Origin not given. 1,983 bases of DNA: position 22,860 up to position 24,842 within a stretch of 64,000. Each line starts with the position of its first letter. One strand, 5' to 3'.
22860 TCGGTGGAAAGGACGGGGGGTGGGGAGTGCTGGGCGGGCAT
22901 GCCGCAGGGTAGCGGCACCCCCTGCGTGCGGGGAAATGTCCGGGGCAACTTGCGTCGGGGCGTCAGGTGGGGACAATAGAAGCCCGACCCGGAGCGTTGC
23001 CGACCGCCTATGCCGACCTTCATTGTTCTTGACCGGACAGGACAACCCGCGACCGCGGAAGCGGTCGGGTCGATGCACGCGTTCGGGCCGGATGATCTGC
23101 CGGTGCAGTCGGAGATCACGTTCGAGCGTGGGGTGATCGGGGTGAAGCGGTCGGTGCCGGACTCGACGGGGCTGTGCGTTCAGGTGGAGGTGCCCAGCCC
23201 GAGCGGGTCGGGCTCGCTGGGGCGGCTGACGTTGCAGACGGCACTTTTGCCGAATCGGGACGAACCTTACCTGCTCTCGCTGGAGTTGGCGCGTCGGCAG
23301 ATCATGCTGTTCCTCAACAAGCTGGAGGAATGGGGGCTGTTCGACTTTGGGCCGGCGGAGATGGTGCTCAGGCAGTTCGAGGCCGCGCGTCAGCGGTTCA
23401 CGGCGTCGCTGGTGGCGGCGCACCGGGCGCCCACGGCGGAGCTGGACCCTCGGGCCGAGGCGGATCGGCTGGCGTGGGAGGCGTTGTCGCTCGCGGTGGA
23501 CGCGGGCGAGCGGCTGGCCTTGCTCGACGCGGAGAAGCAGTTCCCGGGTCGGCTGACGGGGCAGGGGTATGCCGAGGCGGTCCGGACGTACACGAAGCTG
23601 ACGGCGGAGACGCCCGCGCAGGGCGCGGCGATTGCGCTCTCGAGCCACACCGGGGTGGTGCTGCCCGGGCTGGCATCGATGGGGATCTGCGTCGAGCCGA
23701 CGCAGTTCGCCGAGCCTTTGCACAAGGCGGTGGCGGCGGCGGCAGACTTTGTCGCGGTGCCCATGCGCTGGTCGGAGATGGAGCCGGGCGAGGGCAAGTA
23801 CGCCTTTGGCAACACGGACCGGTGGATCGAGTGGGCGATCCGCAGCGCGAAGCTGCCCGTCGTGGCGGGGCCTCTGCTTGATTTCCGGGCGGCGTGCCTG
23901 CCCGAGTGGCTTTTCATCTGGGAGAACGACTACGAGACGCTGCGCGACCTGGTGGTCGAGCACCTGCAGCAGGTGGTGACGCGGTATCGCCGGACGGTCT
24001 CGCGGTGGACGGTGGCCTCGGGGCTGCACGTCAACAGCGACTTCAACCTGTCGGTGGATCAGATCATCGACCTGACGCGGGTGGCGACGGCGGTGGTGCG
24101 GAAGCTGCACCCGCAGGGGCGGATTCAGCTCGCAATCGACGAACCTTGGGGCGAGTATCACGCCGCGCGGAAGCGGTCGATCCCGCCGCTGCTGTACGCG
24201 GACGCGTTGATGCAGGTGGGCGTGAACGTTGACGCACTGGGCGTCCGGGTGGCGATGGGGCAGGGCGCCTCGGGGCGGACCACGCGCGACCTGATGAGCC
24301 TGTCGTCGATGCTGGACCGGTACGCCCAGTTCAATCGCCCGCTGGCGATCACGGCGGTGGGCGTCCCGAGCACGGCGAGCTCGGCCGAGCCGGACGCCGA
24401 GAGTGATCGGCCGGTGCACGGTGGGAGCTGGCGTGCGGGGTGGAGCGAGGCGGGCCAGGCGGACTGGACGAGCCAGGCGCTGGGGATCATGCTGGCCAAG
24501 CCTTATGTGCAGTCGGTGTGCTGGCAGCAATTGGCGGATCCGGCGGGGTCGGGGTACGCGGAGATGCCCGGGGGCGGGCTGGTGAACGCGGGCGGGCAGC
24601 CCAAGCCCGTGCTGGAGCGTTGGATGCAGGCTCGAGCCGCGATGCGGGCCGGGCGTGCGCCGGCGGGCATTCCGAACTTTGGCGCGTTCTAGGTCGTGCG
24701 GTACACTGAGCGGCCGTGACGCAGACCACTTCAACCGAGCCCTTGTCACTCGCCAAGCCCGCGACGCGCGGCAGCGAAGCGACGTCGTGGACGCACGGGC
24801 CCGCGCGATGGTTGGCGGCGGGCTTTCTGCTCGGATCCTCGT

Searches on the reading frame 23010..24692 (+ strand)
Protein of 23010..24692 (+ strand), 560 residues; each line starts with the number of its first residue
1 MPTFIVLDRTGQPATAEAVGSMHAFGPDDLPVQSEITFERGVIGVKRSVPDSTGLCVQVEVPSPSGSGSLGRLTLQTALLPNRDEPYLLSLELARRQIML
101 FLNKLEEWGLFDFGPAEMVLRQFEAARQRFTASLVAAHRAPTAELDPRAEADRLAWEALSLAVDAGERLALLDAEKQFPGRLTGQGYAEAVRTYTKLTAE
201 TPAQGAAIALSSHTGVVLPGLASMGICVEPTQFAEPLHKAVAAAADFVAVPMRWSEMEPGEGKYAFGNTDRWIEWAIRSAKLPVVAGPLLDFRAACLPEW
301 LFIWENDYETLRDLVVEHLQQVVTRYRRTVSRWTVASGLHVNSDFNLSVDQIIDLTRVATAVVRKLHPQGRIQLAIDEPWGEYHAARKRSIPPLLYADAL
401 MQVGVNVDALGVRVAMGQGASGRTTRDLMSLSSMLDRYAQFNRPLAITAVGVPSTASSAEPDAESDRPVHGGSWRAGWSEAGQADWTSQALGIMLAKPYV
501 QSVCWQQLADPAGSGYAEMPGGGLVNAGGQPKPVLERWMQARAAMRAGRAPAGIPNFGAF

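Call 53: search_protein_families(library=pfam, proteins=[window:23010-24692:+], max_evalue=0.00001)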
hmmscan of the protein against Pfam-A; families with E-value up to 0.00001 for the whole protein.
window:23010-24692:+ (560 aa): 1 family
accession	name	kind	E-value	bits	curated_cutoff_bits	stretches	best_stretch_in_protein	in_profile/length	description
PF00331.26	Glyco_hydro_10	-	1.7e-09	37.8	22.1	1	224-505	13-274/311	Glycosyl hydrolase family 10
